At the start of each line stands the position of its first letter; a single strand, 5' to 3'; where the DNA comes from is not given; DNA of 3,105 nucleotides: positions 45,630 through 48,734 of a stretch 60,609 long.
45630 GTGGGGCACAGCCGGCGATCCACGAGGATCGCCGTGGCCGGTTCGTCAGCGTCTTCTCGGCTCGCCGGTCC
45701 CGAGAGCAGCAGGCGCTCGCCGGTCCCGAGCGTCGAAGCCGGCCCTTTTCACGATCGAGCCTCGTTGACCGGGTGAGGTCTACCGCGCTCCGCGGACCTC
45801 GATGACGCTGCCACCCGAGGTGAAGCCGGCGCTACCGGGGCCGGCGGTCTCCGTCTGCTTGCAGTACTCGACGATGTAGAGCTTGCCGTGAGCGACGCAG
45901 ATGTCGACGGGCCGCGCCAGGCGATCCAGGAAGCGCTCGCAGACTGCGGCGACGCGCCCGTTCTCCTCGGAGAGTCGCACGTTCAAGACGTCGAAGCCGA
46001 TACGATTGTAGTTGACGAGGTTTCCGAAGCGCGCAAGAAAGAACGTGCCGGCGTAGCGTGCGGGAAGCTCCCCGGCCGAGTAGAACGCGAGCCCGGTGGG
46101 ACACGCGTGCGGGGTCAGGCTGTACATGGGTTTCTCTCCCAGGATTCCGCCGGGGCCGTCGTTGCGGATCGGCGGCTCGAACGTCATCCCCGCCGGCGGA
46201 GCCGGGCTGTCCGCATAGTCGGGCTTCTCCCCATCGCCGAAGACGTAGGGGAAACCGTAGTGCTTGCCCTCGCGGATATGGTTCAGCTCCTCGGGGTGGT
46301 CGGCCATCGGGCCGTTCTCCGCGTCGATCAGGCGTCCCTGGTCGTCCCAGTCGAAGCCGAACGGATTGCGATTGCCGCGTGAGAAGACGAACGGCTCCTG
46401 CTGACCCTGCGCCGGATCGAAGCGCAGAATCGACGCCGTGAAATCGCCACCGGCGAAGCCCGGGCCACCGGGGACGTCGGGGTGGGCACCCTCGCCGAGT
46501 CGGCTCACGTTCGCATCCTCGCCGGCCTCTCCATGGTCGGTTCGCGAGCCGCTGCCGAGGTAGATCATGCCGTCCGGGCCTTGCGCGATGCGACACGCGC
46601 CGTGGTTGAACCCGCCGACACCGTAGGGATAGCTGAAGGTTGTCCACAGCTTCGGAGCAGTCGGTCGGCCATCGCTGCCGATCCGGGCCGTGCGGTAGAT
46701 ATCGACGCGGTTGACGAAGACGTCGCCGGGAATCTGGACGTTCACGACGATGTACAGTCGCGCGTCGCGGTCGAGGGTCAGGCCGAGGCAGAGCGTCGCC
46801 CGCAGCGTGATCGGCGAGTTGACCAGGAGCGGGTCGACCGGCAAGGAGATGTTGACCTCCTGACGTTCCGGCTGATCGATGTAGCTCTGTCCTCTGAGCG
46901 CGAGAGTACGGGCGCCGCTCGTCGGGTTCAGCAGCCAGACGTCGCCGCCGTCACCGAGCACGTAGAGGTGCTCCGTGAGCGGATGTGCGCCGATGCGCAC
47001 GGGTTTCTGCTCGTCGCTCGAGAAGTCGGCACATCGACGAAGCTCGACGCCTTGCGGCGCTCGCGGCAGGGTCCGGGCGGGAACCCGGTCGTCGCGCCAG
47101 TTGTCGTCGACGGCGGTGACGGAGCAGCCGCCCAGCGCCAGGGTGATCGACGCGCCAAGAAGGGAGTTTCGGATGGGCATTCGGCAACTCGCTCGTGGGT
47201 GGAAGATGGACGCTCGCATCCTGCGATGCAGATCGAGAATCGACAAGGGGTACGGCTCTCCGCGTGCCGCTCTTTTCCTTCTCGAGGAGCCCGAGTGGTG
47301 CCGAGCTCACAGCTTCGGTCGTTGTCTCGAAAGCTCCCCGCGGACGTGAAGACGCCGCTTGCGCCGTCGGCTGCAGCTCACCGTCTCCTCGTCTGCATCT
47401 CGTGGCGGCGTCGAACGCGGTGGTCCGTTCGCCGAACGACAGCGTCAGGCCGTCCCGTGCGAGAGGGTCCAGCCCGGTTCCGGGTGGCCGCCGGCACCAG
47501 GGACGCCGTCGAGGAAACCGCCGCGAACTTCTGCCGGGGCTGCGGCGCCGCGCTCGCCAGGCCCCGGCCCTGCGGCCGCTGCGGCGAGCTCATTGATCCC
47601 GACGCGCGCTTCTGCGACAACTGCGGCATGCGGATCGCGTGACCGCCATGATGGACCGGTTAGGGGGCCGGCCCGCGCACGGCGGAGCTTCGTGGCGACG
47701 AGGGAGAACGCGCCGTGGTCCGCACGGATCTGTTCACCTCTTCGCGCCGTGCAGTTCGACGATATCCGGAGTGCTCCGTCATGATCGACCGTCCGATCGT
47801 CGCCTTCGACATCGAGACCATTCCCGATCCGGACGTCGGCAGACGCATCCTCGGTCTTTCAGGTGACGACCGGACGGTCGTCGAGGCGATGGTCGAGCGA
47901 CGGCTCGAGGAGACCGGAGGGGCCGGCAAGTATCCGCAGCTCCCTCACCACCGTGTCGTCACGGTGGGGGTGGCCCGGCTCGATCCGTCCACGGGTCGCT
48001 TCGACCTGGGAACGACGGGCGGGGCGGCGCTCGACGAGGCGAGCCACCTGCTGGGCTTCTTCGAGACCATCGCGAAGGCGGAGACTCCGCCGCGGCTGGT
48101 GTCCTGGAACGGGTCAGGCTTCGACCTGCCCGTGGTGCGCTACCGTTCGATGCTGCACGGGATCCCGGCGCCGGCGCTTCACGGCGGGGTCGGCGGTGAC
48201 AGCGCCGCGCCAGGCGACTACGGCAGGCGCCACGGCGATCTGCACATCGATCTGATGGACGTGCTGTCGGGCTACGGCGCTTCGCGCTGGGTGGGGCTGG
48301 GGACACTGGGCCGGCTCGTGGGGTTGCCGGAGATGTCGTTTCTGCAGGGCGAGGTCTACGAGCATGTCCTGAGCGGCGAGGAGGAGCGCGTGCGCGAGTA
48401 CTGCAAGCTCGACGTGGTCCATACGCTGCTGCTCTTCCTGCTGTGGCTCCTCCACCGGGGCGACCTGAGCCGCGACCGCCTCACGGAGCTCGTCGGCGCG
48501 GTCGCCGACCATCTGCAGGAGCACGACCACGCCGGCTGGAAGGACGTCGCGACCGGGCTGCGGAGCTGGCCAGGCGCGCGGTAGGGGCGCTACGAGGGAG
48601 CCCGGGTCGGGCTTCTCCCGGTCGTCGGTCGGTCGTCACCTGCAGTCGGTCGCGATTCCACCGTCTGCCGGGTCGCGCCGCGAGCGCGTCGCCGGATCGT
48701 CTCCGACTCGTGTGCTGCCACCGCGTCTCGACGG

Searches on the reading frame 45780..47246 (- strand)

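Call 28: search_protein_families(library=pfam, proteins=[window:45780-47246:-], max_evalue=0.00001)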
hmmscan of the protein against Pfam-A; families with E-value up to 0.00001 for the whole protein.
window:45780-47246:- (488 aa): 1 family
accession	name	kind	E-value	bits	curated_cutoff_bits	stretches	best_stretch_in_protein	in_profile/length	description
PF07995.17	GSDH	-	3.8e-15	56.4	25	1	211-405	110-276/332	Glucose / Sorbosone dehydrogenase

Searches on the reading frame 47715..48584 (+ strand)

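Call 28: search_protein_families(library=pfam, proteins=[window:47715-48584:+], max_evalue=0.00001)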
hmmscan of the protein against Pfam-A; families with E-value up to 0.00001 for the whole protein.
window:47715-48584:+ (289 aa): 1 family
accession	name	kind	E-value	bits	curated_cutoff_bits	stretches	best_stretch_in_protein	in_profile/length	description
PF10108.15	DNA_pol_B_exo2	-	3.7e-41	141.6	24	1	73-272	3-203/213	Predicted 3'-5' exonuclease related to the exonuclease domain of PolB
